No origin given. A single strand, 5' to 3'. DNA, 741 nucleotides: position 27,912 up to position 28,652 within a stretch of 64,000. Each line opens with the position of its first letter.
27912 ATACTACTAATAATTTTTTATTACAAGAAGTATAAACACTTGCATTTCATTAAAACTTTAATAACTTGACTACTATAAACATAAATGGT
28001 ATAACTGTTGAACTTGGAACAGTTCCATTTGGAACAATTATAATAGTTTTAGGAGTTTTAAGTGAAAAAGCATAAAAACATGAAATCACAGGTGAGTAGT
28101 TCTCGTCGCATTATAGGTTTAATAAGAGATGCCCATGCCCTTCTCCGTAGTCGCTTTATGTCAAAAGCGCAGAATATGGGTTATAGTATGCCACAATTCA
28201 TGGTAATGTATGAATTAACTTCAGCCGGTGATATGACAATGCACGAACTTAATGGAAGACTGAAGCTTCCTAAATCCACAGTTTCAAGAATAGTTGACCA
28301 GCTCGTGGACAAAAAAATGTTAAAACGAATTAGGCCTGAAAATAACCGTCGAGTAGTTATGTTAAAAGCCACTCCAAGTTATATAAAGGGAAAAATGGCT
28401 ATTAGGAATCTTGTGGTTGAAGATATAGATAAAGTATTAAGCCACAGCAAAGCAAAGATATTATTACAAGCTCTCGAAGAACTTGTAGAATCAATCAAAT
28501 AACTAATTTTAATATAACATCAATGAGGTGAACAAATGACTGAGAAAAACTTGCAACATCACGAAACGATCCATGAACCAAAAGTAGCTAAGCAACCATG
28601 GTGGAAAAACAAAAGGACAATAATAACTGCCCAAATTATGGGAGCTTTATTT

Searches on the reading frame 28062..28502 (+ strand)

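Call 47: search_protein_families(library=pfam, proteins=[window:28062-28502:+], max_evalue=0.000001)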
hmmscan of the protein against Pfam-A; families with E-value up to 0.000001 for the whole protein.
window:28062-28502:+ (146 aa): 2 families
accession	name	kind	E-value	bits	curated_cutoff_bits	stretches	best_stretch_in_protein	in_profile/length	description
PF01047.28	MarR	-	2.4e-13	50.2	24.6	1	42-99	2-59/59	MarR family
PF12802.13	MarR_2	-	1.1e-10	41.9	27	1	40-97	2-60/61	MarR family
